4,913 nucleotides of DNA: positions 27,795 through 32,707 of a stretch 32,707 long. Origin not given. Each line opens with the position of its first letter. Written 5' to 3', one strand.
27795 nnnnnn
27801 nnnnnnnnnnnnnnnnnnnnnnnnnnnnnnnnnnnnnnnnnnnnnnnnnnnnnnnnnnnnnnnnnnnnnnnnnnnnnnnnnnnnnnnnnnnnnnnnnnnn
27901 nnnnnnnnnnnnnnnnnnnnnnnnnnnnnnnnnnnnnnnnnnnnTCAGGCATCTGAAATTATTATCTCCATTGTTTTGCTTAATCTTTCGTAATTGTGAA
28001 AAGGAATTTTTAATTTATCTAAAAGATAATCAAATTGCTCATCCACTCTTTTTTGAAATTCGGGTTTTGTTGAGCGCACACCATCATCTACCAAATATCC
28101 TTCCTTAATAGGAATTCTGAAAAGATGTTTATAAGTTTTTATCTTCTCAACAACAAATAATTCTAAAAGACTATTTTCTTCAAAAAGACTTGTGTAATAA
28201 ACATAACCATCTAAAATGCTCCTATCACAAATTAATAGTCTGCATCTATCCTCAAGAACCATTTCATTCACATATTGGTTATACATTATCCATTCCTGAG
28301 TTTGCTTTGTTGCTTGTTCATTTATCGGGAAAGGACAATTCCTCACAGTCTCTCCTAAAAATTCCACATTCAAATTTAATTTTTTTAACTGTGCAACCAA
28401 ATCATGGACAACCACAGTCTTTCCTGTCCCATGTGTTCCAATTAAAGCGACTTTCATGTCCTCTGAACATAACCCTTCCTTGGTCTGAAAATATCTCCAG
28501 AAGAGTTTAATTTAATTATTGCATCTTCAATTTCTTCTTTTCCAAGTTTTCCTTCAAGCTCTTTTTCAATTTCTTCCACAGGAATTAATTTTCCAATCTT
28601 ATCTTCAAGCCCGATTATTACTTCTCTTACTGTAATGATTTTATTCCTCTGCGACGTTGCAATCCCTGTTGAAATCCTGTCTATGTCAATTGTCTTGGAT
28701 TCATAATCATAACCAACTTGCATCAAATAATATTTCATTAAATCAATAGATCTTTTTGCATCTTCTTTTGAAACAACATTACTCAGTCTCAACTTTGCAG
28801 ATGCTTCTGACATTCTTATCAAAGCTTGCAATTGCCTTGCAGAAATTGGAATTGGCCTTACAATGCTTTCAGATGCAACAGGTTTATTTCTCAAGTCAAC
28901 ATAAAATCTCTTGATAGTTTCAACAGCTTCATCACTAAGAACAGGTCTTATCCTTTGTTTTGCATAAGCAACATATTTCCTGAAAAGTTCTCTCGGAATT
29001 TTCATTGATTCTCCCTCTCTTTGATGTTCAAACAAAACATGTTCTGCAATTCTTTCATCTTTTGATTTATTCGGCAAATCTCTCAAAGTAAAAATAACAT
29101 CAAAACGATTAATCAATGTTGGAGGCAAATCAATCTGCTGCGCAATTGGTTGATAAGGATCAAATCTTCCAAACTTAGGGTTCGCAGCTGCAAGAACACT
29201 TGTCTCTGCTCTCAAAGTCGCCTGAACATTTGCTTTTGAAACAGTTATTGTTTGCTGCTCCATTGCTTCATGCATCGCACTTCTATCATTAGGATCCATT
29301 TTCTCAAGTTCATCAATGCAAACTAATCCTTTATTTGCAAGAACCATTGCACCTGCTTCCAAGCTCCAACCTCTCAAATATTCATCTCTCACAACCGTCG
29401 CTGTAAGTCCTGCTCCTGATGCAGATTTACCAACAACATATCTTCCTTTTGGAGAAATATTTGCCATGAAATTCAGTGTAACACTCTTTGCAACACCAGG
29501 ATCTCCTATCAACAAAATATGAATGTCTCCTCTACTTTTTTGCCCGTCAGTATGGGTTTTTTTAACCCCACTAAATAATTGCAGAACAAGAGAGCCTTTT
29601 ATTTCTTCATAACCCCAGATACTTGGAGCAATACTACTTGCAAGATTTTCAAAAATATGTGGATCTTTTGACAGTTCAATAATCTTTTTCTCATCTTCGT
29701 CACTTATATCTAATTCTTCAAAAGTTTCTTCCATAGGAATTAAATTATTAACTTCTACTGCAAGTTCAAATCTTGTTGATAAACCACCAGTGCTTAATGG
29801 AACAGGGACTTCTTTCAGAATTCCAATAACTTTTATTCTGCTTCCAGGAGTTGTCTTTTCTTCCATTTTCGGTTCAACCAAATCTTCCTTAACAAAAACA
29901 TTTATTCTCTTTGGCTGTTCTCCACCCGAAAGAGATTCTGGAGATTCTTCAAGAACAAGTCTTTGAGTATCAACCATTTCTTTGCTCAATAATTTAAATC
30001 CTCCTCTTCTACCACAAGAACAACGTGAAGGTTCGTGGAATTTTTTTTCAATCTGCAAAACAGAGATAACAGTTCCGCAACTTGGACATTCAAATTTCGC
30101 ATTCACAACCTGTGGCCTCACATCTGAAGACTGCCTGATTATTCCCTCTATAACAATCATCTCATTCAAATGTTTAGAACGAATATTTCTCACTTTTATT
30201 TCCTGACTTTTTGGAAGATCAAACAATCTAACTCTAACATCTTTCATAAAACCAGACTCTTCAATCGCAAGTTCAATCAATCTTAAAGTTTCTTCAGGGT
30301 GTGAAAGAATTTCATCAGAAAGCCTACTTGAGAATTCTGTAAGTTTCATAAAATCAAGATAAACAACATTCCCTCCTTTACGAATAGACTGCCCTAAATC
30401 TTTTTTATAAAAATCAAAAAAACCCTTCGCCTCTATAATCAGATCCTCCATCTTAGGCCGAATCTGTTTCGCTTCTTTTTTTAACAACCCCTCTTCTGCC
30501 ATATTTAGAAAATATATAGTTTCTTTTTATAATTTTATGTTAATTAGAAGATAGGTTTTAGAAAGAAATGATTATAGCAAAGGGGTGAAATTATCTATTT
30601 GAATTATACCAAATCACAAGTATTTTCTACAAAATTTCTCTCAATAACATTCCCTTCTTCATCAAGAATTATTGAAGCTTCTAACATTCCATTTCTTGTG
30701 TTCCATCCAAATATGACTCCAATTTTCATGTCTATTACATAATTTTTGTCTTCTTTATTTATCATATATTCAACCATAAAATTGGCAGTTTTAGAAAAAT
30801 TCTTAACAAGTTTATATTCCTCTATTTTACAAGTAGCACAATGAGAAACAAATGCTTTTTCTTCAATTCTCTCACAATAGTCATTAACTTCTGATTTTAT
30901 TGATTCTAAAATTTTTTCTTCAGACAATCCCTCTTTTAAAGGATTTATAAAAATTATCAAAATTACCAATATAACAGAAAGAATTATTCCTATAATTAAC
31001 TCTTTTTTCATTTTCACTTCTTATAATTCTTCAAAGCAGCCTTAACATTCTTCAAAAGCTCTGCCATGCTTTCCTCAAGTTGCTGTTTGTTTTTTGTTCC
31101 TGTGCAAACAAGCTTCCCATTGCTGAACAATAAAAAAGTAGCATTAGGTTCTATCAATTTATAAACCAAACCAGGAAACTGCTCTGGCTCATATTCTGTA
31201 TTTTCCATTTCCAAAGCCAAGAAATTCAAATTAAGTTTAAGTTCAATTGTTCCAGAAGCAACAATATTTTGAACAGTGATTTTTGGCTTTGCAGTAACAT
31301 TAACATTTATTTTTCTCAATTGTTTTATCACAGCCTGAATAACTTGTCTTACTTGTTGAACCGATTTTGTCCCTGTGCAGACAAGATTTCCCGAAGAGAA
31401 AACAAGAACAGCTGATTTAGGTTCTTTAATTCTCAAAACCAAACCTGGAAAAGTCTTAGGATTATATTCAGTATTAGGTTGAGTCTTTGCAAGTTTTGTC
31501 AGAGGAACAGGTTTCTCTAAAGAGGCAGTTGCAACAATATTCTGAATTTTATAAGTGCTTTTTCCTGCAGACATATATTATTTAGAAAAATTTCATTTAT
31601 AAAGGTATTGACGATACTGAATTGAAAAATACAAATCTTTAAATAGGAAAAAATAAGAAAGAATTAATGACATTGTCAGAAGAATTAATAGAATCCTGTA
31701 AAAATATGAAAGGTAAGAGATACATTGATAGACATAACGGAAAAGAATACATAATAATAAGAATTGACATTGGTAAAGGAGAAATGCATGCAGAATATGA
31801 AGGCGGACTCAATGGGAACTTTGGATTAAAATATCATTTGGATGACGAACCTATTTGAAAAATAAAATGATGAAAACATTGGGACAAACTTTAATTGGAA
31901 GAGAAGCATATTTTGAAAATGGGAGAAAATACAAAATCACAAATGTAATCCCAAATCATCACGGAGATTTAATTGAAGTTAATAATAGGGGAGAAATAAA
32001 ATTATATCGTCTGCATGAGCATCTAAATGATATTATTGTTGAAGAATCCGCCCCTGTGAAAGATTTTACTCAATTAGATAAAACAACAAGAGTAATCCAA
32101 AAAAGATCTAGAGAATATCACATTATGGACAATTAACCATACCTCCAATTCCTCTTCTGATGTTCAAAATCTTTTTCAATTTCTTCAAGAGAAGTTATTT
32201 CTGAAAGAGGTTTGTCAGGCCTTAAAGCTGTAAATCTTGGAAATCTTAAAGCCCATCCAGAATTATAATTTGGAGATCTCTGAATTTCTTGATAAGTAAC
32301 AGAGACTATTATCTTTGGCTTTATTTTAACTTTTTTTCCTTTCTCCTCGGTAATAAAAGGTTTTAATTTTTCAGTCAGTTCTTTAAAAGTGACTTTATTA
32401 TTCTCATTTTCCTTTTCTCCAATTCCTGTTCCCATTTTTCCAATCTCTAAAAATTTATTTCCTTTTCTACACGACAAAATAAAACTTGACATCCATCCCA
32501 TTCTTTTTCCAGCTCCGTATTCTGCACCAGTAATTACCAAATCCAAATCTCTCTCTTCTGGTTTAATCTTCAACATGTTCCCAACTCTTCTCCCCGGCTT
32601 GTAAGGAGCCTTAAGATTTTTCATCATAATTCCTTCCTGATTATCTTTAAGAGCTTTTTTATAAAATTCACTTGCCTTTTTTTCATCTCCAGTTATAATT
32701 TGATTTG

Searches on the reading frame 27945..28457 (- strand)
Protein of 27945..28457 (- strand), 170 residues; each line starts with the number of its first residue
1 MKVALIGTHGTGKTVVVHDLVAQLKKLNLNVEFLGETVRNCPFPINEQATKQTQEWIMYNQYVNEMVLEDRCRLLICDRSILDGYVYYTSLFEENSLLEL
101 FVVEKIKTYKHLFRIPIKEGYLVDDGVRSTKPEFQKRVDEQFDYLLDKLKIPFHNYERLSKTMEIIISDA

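Call 70: search_protein_families(library=pfam, proteins=[window:27945-28457:-], max_evalue=0.001)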
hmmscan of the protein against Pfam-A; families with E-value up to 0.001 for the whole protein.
window:27945-28457:- (170 aa): 1 family
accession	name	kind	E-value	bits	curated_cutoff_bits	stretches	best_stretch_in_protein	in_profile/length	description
PF13521.12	AAA_28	-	1e-15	58.8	27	1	2-156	1-156/164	AAA domain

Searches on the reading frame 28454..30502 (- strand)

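Call 70: search_protein_families(library=pfam, proteins=[window:28454-30502:-], max_evalue=0.001)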
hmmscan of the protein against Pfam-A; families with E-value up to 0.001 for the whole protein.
window:28454-30502:- (682 aa): 7 families
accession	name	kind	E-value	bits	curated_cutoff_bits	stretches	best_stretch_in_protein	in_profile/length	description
PF00493.29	MCM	-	6.6e-90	300.6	23.3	1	270-492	1-223/224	MCM P-loop domain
PF17855.7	MCM_lid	-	7.8e-26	90.8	27.4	1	505-591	1-85/87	MCM AAA-lid domain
PF17207.9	MCM_OB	-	1.2e-25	90.1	24.8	1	103-232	1-125/126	MCM OB domain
PF01078.27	Mg_chelatase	-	5.7e-09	36.1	20.3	1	380-442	96-158/207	Magnesium chelatase, subunit ChlI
PF07726.17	AAA_3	-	7.3e-07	29.6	27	1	328-442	1-112/131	ATPase family associated with various cellular activities (AAA)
PF14551.11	MCM_N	-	5.8e-05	23.9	24.9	1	31-83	20-72/95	MCM N-terminal domain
PF07728.20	AAA_5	-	0.00047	20.6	22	0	328-443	1-124/139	AAA domain (dynein-related subfamily)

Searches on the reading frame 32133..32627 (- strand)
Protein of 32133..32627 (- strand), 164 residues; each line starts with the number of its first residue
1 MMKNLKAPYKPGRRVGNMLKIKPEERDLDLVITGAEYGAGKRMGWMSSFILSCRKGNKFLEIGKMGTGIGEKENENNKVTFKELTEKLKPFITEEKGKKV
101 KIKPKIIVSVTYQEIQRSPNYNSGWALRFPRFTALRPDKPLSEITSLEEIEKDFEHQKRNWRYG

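Call 70: search_protein_families(library=pfam, proteins=[window:32133-32627:-], max_evalue=0.001)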
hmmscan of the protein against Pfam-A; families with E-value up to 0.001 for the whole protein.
window:32133-32627:- (164 aa): 1 family
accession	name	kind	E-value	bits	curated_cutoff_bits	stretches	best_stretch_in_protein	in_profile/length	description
PF04679.21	DNA_ligase_A_C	-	9.2e-18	64.9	27.5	1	43-139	2-94/94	ATP dependent DNA ligase C terminal region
